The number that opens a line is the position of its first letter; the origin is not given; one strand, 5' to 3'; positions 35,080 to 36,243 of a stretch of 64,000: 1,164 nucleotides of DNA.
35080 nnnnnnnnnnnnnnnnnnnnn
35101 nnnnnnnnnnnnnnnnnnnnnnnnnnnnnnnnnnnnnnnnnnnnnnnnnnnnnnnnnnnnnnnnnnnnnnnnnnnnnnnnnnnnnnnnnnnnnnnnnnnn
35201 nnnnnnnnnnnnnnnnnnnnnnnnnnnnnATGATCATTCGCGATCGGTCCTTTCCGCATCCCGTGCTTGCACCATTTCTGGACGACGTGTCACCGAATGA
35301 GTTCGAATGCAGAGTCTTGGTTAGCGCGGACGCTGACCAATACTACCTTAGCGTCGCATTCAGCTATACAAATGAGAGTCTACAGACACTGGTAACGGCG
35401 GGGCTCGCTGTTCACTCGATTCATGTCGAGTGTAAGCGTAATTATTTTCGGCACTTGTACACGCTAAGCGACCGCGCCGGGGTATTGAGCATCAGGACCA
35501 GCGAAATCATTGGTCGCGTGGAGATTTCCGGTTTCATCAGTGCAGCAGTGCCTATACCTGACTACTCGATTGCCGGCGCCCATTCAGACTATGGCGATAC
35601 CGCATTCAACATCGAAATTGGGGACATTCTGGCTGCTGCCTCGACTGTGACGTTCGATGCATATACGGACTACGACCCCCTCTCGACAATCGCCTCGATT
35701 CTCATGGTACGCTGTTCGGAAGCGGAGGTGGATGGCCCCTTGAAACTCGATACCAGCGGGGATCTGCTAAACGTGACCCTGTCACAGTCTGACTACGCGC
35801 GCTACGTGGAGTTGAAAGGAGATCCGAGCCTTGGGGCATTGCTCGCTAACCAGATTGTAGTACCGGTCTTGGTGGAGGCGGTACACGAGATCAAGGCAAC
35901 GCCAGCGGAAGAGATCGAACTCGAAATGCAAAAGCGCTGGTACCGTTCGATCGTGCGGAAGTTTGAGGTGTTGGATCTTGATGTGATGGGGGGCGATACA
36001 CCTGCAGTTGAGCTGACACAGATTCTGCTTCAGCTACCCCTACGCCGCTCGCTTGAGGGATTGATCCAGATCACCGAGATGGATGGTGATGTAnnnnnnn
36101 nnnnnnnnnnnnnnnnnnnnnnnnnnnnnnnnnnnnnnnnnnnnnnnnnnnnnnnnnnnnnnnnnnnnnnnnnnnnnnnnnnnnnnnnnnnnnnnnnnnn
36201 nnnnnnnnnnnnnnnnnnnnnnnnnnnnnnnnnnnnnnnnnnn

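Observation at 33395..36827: Translationally coupled GHKL-ATPase plus two unknown proteins: candidate undescribed defence operon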

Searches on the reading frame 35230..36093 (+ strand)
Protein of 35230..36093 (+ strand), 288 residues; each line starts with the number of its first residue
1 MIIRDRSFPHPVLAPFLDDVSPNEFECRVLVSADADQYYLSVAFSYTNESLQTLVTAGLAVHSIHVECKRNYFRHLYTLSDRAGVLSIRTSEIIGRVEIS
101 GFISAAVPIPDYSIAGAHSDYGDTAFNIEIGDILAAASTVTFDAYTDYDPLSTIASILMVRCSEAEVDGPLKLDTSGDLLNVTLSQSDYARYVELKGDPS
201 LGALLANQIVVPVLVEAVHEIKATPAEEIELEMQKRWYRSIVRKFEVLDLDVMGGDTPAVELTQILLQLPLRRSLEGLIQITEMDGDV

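Call 7: search_protein_families(library=pfam, proteins=[window:35230-36093:+], max_evalue=1)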
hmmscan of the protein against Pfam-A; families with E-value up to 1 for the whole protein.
window:35230-36093:+ (288 aa): 0 families

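Call 8: search_protein_families(library=padloc, proteins=[window:35230-36093:+], max_evalue=1)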
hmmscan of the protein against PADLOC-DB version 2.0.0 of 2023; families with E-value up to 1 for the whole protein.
window:35230-36093:+ (288 aa): 1 family
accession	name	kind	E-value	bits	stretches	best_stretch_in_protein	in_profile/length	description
PDLC04583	PDC-M33B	-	2.5e-59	199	1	1-282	1-283/289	-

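Call 9: search_protein_families(library=ncbifam, proteins=[window:35230-36093:+], max_evalue=1)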
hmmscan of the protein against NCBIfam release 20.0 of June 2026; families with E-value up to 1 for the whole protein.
window:35230-36093:+ (288 aa): 2 families
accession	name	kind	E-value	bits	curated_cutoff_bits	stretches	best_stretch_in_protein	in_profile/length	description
NF040652.1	Mbox_reg_Rv1535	equivalog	0.16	12.9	62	0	74-89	61-76/77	Rv1535 family protein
NF040653.1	Rv1535_dom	domain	0.16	12.1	33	0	74-89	16-31/32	Rv1535 domain-containing protein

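Call 21: find_homologous_proteins(query=window:35230-36093:+, max_evalue=0.001)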
Query window:35230-36093:+ (288 aa): 110 proteins with E <= 0.001 among 3965 candidates.
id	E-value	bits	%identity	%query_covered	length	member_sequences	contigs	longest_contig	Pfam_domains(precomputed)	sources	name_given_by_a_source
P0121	1.5e-183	626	100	100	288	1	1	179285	-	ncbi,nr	ncbi:MAG: hypothetical protein SFU84_06245 [Gemmatimonadales bacterium]|nr:hypothetical protein [Gem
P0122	1.1e-117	410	62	100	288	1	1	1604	-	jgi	jgi:hypothetical protein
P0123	4.0e-104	366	57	100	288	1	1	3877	-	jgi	jgi:hypothetical protein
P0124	7.1e-103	362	55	99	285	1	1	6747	-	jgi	jgi:hypothetical protein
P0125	7.1e-103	362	57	100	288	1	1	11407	-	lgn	-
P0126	1.2e-102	361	55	100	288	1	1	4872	-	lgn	-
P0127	2.2e-102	360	56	100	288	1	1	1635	-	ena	-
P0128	3.6e-102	360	56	100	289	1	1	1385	-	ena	-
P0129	1.3e-101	358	56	99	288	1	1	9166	-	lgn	-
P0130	4.0e-101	356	56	99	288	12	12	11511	-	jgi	jgi:hypothetical protein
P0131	4.8e-101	356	55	99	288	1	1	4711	-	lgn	-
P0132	2.4e-100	354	55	99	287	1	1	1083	-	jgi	jgi:hypothetical protein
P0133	2.6e-100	353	56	99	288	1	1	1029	-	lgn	-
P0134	5.0e-100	353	58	97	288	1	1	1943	-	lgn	-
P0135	5.5e-100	352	58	98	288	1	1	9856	-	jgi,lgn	-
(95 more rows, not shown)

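Call 34: search_solved_structures(query=A2, max_evalue=10)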
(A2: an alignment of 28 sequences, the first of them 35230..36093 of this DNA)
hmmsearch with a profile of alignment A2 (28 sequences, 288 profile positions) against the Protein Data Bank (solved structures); distinct sequences matched with E-value up to 10: 0.

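Call 43: predict_structure(alignment_id=A2)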
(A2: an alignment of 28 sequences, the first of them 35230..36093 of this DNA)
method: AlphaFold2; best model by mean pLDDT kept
length: 288 residues; sequences in the alignment: 28
mean_pLDDT: 88.7   pTM: 0.62
mean pLDDT of the five models: 88.7, 88.4, 87.5, 86.1, 86.0
residues with pLDDT >= 90: 187; 70-90: 80; 50-70: 19; < 50: 2
segments of 3 or more residues with pLDDT < 50: none
pLDDT, mean of each block of 10 residues (from residue 1): 76 92 94 85 97 97 93 92 94 87 97 94 93 94 69 80 95 95 96 81 80 95 95 95 89 91 86 75 58
secondary structure, 60 per line:
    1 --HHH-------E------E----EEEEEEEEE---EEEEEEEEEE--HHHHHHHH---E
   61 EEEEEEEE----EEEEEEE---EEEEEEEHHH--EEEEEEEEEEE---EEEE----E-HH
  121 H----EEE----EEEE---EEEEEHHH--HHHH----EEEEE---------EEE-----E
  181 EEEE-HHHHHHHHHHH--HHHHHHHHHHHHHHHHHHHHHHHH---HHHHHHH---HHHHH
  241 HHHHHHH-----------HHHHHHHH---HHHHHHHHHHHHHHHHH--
elements in order: E25-33 E37-46 H49-56 E60-68 E73-79 E83-89 E95-105 E109-112 E126-128 E133-136 E140-144 H150-153 E158-162 E172-174 E180-184 H186-196 H199-222 H226-232 H236-247 H259-266 H270-286

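Call 47: fold_search(model_id=the predicted structure, library=pdb)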
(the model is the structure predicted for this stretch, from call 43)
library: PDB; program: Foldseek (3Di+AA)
matches with E <= 10: 1280; with E <= 0.001: 0
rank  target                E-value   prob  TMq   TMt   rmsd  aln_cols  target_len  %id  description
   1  6nmy_A                1.1e-03  1.00  0.24  0.30   6.9       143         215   10  A Cytokine-receptor complex (released 2020-01-22)
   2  4qqv_A                2.7e-03  0.96  0.24  0.19  15.5       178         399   10  Extracellular domains of mouse IL-3 beta receptor (released 2014-09-03)
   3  4qqv_B                2.9e-03  0.96  0.24  0.18  15.1       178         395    8  Extracellular domains of mouse IL-3 beta receptor (released 2014-09-03)
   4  7ox5_E                3.0e-03  0.99  0.22  0.32   6.6       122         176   11  hIL-9:hIL-9Ra complex (released 2022-12-28)
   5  3bpn_C                3.4e-03  1.00  0.23  0.23   6.6       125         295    4  Crystal structure of the IL4-IL4R-IL13Ra ternary complex (released 2008-02-05)
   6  3di3_B                3.4e-03  0.99  0.23  0.31   5.7       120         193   14  Crystal structure of the complex of human interleukin-7 with glycosylated human interleukin-7 receptor alpha ectodomai (released 2009-01-27)
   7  6p67_I                3.4e-03  0.99  0.22  0.31   5.7       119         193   15  Crystal Structure of a Complex of human IL-7Ralpha with an anti-IL-7Ralpha 2B8 Fab (released 2019-09-04)
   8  4eq2                  3.8e-03  1.00  0.25  0.33   5.9       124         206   10  Crystal Structure Analysis of Chicken Interferon Gamma Receptor Alpha Chain (released 2013-04-24)
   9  4nn5_B                3.8e-03  0.99  0.23  0.31   5.8       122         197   15  Cytokine receptor complex - Crystal form 1A (released 2014-03-19)
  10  4nn7_B                4.8e-03  0.99  0.23  0.31   5.8       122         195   15  Cytokine receptor complex - Crystal form 2 (released 2014-03-19)
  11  7e9j_A                5.5e-03  0.98  0.21  0.13   7.2       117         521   13  Crystal Structure of POMGNT2 in complex with UDP (released 2021-05-05)
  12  4qqv_D                5.8e-03  0.92  0.24  0.22  15.4       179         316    9  Extracellular domains of mouse IL-3 beta receptor (released 2014-09-03)
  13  4qqv_C                6.1e-03  0.93  0.24  0.18  15.3       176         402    9  Extracellular domains of mouse IL-3 beta receptor (released 2014-09-03)
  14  8k4q_A                6.5e-03  0.98  0.22  0.29   6.3       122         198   10  Crystal structure of nanobody HuNb103 bound to human interleukin-4 receptor subunit alpha (released 2024-06-26)
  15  6p67_K                6.9e-03  0.99  0.23  0.32   5.6       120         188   15  Crystal Structure of a Complex of human IL-7Ralpha with an anti-IL-7Ralpha 2B8 Fab (released 2019-09-04)
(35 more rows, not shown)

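Call 82: search_protein_representatives(alignment_id=A2)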
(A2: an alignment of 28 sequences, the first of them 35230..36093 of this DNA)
Query: 28 sequences, 288 profile positions. Proteins with E-value up to 0.001 (for the whole library): 2957; up to 1e-10: 2365; up to 1e-30: 1093. The best 150 are listed.
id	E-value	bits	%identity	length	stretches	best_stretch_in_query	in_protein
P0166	3.2e-127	440.2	-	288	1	1-286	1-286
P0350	1.7e-102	359.1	-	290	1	1-284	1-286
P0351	1.7e-95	336.1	-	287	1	1-283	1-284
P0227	4.7e-95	334.6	-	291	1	1-286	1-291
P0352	1.7e-94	332.8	-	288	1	1-286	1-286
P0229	7.9e-88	310.9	-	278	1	1-284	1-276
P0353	1.0e-87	310.5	-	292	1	1-286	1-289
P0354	1.1e-85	303.9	-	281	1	1-285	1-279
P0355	2.0e-84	299.7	-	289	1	1-281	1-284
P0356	1.1e-83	297.3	-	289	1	6-280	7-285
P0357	2.4e-82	292.9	-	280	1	1-283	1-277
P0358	3.9e-82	292.2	-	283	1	1-283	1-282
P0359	1.2e-81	290.6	-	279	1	1-282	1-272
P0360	1.2e-79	284.0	-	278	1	1-279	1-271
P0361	1.4e-79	283.8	-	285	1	1-283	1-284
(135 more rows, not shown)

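Call 92: fold_search(model_id=the predicted structure, library=viral)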
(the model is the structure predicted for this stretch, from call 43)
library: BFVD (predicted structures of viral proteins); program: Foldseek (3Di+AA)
matches with E <= 10: 850; with E <= 0.001: 0
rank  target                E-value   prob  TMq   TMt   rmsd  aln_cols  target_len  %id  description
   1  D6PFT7                2.5e-03  0.97  0.22  0.18  12.5       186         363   10  (no name in the UniProt tables at hand)
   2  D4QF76                3.8e-03  0.92  0.24  0.33  14.4       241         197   10  Uncharacterized protein [Aeropyrum pernix bacilliform virus 1 (isolate -/Japan/Tanaka/2005)]
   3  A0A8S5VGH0            5.1e-03  0.57  0.19  0.25  37.8       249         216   10  Uncharacterized protein (Fragment) [Siphoviridae sp. ctjbm8]
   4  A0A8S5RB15            5.7e-03  0.99  0.26  0.47  10.2       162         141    7  PhoD-like phosphatase, N-terminal domain [virus sp. ctQSn51]
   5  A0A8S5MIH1            9.7e-03  0.80  0.20  0.13  11.2       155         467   10  Uncharacterized protein [Myoviridae sp. ct9Ns12]
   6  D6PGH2                1.0e-02  0.97  0.22  0.13   5.2       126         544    9  (no name in the UniProt tables at hand)
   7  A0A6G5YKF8            1.1e-02  0.15  0.15  0.18  16.8       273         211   10  (no name in the UniProt tables at hand)
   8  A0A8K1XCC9            1.4e-02  0.16  0.16  0.17  18.1       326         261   10  Uncharacterized protein [Hangzhou rhabdovirus 4]
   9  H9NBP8                1.5e-02  0.80  0.20  0.07  12.2       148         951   16  (no name in the UniProt tables at hand)
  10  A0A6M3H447            1.5e-02  0.14  0.15  0.04  31.6       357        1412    8  (no name in the UniProt tables at hand)
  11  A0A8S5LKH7            1.6e-02  0.97  0.22  0.39   7.8       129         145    8  Uncharacterized protein [Siphoviridae sp. ctnhN1]
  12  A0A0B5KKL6            1.6e-02  0.97  0.16  0.07   4.6        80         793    9  Glycoprotein [Whenzhou Shrimp Virus 2]
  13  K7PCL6                1.7e-02  0.99  0.23  0.12   6.8       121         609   10  Protein ORF129A [Cyprinid herpesvirus 1]
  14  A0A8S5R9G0            1.7e-02  0.89  0.19  0.20   6.8       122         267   11  Uncharacterized protein [virus sp. ctpeS3]
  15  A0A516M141            2.2e-02  0.77  0.22  0.21  11.5       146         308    7  (no name in the UniProt tables at hand)
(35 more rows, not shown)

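Call 95: search_protein_families(library=phrogs, proteins=[window:35230-36093:+], max_evalue=0.01)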
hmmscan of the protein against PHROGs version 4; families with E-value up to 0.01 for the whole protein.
window:35230-36093:+ (288 aa): 0 families
